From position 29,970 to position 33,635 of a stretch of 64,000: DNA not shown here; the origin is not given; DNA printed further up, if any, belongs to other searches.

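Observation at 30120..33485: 1121-aa fusion: secreted carbohydrate-binding/deacetylase-like domain, ~12-TM GT-C-like core, and a C-terminal extracytoplasmic domain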

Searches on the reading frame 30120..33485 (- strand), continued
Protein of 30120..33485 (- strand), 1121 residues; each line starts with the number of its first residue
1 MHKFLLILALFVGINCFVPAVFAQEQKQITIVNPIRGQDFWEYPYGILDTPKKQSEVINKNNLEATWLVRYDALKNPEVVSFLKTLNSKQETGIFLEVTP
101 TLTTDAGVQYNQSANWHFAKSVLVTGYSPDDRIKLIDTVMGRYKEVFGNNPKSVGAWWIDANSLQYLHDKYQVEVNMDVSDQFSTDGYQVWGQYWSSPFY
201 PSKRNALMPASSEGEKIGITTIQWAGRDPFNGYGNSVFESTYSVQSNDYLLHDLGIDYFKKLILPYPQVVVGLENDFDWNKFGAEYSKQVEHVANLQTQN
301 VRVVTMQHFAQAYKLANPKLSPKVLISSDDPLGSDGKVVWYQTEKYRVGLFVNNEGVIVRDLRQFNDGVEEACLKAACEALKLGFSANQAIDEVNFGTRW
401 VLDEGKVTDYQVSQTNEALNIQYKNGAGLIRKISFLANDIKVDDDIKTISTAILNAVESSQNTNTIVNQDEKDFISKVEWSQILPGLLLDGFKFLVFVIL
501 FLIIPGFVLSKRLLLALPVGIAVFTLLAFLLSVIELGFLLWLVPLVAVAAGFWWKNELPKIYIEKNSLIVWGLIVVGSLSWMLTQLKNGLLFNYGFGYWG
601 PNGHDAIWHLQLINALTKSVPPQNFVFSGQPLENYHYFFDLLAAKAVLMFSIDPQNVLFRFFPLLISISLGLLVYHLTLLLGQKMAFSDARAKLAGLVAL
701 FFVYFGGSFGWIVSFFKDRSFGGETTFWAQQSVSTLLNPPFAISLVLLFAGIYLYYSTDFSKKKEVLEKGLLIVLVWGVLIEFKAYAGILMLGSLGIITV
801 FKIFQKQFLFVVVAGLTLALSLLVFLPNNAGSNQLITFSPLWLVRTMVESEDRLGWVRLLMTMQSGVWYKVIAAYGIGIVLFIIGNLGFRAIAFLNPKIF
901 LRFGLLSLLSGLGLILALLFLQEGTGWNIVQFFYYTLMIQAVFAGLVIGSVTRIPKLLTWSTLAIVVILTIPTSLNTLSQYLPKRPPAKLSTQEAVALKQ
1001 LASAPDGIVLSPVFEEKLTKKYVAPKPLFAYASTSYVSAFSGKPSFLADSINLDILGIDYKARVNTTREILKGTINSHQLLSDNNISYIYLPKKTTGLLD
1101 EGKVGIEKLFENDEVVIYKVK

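Call 42: find_related_loci(query=A1, collection=genome_contigs, flank=8000)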
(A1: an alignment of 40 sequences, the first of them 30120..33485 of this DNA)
Query A1 (1121 aa) in genome_contigs; peptide patterns used: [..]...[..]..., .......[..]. (x = any residue, [..] = any of these).
238 stretches matched a pattern; 232 encode a relative of the query (tblastn E <= 1e-3); the best 80 are kept; 78 distinct loci.
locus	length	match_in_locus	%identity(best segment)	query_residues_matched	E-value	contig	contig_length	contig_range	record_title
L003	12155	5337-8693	67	1-1121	0e+0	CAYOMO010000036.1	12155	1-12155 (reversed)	MAG TPA_asm: uncultured Gammaproteobacteria bacterium isolate SRP292972_co1_31 genome assembly, contig: NODE_2196_length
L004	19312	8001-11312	67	17-1121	0e+0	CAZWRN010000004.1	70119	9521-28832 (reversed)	MAG TPA_asm: uncultured Gammaproteobacteria bacterium isolate binchicken_co105_146 genome assembly, contig: NODE_418_len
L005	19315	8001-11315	53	9-1120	0e+0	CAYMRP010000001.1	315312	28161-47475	MAG TPA_asm: uncultured Gammaproteobacteria bacterium isolate SRP286056_co1_76 genome assembly, contig: NODE_10_length_3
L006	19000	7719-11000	52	16-1120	0e+0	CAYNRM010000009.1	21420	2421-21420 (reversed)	MAG TPA_asm: uncultured Gammaproteobacteria bacterium isolate SRP128246_co1_67 genome assembly, contig: NODE_4934_length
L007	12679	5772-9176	50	27-1120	0e+0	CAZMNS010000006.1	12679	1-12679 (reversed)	MAG TPA_asm: uncultured Gammaproteobacteria bacterium isolate binchicken_co38_1180 genome assembly, contig: NODE_10533_l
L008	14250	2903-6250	50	4-1120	0e+0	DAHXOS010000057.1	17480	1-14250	MAG TPA_asm: bacterium isolate clean1861 k141_316281, whole genome shotgun sequence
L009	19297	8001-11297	51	21-1119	0e+0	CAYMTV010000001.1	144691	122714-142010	MAG TPA_asm: uncultured Gammaproteobacteria bacterium isolate binchicken_co38_1053 genome assembly, contig: NODE_297_len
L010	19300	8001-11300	50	18-1120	0e+0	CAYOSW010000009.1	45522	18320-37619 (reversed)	MAG TPA_asm: uncultured Gammaproteobacteria bacterium isolate binchicken_co105_397 genome assembly, contig: NODE_923_len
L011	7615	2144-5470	46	7-1121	0e+0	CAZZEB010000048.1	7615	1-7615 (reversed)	MAG TPA_asm: uncultured Gammaproteobacteria bacterium isolate SRP342105_co1_364 genome assembly, contig: NODE_13538_leng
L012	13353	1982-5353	49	1-1121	0e+0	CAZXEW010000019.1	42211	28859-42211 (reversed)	MAG TPA_asm: uncultured Gammaproteobacteria bacterium isolate binchicken_co203_146 genome assembly, contig: k141_1936039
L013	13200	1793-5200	45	1-1120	0e+0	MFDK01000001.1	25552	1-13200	MAG: Candidatus Daviesbacteria bacterium RIFCSPLOWO2_01_FULL_37_10 rifcsplowo2_01_scaffold_10262, whole genome shotgun s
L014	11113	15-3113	46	106-1121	0e+0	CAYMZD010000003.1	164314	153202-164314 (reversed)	MAG TPA_asm: uncultured Gammaproteobacteria bacterium isolate binchicken_co110_145 genome assembly, contig: NODE_230_len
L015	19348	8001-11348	45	20-1119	0e+0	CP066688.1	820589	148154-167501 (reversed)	MAG: Candidatus Daviesbacteria bacterium isolate NC_groundwater_497_Ag_S-0.1um_39_22 chromosome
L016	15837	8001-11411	43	3-1121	0e+0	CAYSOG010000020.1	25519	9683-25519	MAG TPA_asm: uncultured Gammaproteobacteria bacterium isolate SRP200132_co1_489 genome assembly, contig: NODE_3337_lengt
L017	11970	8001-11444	42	5-1120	0e+0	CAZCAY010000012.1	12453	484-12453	MAG TPA_asm: uncultured Gammaproteobacteria bacterium isolate binchicken_co30_159 genome assembly, contig: NODE_3337_len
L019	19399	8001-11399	39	5-1121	0e+0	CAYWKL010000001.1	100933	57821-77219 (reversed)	MAG TPA_asm: uncultured Gammaproteobacteria bacterium isolate binchicken_co38_1283 genome assembly, contig: NODE_524_len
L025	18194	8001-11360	45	18-1121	0e+0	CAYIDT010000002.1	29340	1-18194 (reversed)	MAG TPA_asm: uncultured Gammaproteobacteria bacterium isolate ERP119705_co1_249 genome assembly, contig: NODE_1502_lengt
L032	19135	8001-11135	31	13-1121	4e-131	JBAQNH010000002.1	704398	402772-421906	MAG: Microgenomates group bacterium isolate MFD12002_ilm_asm_bin66 k127_42490, whole genome shotgun sequence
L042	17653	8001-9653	38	573-1121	2e-106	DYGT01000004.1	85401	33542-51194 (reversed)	MAG TPA_asm: Candidatus Microgenomatus sp. isolate BE2012_6_40_25 Afr_mines_BE2012_152_length_85401_cov_11_084409, whole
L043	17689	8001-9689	38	573-1121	1e-106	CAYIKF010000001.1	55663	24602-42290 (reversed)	MAG TPA_asm: uncultured Gammaproteobacteria bacterium isolate ERP119705_co21_379 genome assembly, contig: NODE_503_lengt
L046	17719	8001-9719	39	556-1121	3e-105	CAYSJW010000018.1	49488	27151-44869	MAG TPA_asm: uncultured Gammaproteobacteria bacterium isolate SRP231805_co4_34 genome assembly, contig: k141_283070, who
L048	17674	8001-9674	36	571-1121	4e-105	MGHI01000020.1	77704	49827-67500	MAG: Candidatus Woesebacteria bacterium RIFCSPLOWO2_01_FULL_39_61 rifcsplowo2_01_scaffold_229, whole genome shotgun sequ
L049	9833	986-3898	39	29-1121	8e-105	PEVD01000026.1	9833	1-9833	MAG: Candidatus Shapirobacteria bacterium CG03_land_8_20_14_0_80_40_19 CG03_land_8_20_14_0.80_scaffold_3905_c, whole gen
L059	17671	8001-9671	38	573-1121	7e-103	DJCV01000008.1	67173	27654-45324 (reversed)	MAG TPA_asm: Candidatus Woesebacteria bacterium UBA5941 UBA5941_contig_4, whole genome shotgun sequence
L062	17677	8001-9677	39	552-1121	4e-102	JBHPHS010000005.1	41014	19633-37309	Patescibacteria group bacterium isolate SAG AM-312-A20 AM-312-A20_NODE_5, whole genome shotgun sequence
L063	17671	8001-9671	37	572-1121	2e-101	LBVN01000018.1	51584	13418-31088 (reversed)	MAG: Candidatus Woesebacteria bacterium GW2011_GWB1_38_8b UT10_C0018, whole genome shotgun sequence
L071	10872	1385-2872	40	571-1121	9e-100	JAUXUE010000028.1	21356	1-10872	MAG: Candidatus Amesbacteria bacterium isolate C13_metabat.bin.65 C13_k141_116317, whole genome shotgun sequence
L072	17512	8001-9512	38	563-1121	8e-100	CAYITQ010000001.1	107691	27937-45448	MAG TPA_asm: uncultured Gammaproteobacteria bacterium isolate ERP119705_co3_801 genome assembly, contig: NODE_100_length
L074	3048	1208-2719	38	563-1121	9e-102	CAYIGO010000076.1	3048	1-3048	MAG TPA_asm: uncultured Gammaproteobacteria bacterium isolate ERP119705_co22_108 genome assembly, contig: NODE_24625_len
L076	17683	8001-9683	36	574-1121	1e-97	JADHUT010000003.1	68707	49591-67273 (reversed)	MAG: Candidatus Microgenomates bacterium isolate BS150m-G53 BS-150m-C278, whole genome shotgun sequence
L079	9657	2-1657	38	577-1121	1e-96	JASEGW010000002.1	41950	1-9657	MAG: bacterium isolate Yes70-06 NODE_2_length_41950_cov_10.291347, whole genome shotgun sequence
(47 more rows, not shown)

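Call 68: find_encoding_contigs(protein=P0217, flank=7000, max_places=2)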
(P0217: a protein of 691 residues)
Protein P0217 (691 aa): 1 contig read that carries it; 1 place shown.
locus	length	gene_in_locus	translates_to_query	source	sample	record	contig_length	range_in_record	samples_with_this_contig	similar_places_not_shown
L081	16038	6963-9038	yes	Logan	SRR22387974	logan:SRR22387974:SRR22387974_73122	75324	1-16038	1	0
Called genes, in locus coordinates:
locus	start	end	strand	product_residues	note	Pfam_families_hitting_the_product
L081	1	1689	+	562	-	?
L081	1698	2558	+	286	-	PF00535:Glycos_transf_2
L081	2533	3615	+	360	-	PF13439:Glyco_transf_4 (weak), PF00534:Glycos_transf_1, PF13692:Glyco_trans_1_4, PF13524:Glyco_trans_1_2 (weak), PF20706:GT4-conflict (weak)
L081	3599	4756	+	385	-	-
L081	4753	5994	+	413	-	PF01943:Polysacc_synt, PF13440:Polysacc_synt_3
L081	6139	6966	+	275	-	PF00535:Glycos_transf_2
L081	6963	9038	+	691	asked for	-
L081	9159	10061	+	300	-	PF01370:Epimerase, PF16363:GDP_Man_Dehyd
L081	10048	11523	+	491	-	PF13489:Methyltransf_23, PF07021:MetW (weak), PF13847:Methyltransf_31, PF08241:Methyltransf_11, PF08242:Methyltransf_12, PF13649:Methyltransf_25, PF00535:Glycos_transf_2, PF10111:Glyco_tranf_2_2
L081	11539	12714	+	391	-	PF13439:Glyco_transf_4, PF20706:GT4-conflict, PF00534:Glycos_transf_1, PF13692:Glyco_trans_1_4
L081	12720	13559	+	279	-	PF10111:Glyco_tranf_2_2 (weak), PF13641:Glyco_tranf_2_3, PF00535:Glycos_transf_2, PF02709:Glyco_transf_7C (faint)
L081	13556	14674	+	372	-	PF13439:Glyco_transf_4, PF13579:Glyco_trans_4_4, PF00534:Glycos_transf_1, PF13692:Glyco_trans_1_4, PF20706:GT4-conflict (weak)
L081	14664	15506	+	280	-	PF13489:Methyltransf_23, PF01209:Ubie_methyltran, PF07021:MetW, PF13847:Methyltransf_31, PF08241:Methyltransf_11, PF08242:Methyltransf_12, PF13649:Methyltransf_25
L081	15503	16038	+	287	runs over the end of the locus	PF00248:Aldo_ket_red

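Call 69: find_encoding_contigs(protein=P0230, flank=7000, max_places=2)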
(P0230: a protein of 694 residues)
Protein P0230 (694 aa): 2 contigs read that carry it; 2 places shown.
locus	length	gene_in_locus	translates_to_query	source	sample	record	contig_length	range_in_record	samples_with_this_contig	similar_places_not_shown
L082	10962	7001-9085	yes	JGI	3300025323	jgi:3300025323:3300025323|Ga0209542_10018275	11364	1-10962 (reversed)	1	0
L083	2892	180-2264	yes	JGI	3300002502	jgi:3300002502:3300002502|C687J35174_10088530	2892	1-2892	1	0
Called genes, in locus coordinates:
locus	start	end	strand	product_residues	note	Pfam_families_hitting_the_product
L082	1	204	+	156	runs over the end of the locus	-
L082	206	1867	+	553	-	PF02366:PMT (weak), PF13231:PMT_2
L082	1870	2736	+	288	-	PF00535:Glycos_transf_2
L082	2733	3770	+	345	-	PF13439:Glyco_transf_4 (weak), PF00534:Glycos_transf_1, PF13692:Glyco_trans_1_4, PF13524:Glyco_trans_1_2, PF20706:GT4-conflict (weak)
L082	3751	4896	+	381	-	-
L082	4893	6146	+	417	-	PF01943:Polysacc_synt, PF13440:Polysacc_synt_3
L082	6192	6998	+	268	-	PF00535:Glycos_transf_2, PF13641:Glyco_tranf_2_3 (weak)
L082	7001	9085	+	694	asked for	-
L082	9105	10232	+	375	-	PF13439:Glyco_transf_4, PF20706:GT4-conflict, PF00534:Glycos_transf_1, PF13692:Glyco_trans_1_4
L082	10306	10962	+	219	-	?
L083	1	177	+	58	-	?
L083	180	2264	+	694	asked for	-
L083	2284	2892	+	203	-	?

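Call 70: find_encoding_contigs(protein=P0233, flank=7000, max_places=2)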
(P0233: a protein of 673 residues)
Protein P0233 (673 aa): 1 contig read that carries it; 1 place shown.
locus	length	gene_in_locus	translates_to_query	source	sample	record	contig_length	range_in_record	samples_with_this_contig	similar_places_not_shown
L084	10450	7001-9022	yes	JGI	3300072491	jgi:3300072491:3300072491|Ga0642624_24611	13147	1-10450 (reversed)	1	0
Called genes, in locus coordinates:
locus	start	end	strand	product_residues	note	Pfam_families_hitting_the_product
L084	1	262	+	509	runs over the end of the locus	PF13231:PMT_2 (weak)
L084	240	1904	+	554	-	PF13231:PMT_2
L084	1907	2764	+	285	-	PF00535:Glycos_transf_2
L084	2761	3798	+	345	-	PF13439:Glyco_transf_4, PF00534:Glycos_transf_1, PF13692:Glyco_trans_1_4, PF13524:Glyco_trans_1_2 (weak), PF20706:GT4-conflict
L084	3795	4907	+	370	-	PF04188:Mannosyl_trans2 (weak)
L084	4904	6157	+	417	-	PF01943:Polysacc_synt, PF13440:Polysacc_synt_3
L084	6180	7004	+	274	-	PF00535:Glycos_transf_2, PF13641:Glyco_tranf_2_3 (weak)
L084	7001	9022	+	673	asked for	-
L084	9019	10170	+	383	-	PF13439:Glyco_transf_4, PF13579:Glyco_trans_4_4, PF20706:GT4-conflict, PF00534:Glycos_transf_1, PF13692:Glyco_trans_1_4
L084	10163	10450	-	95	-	PF16363:GDP_Man_Dehyd (faint)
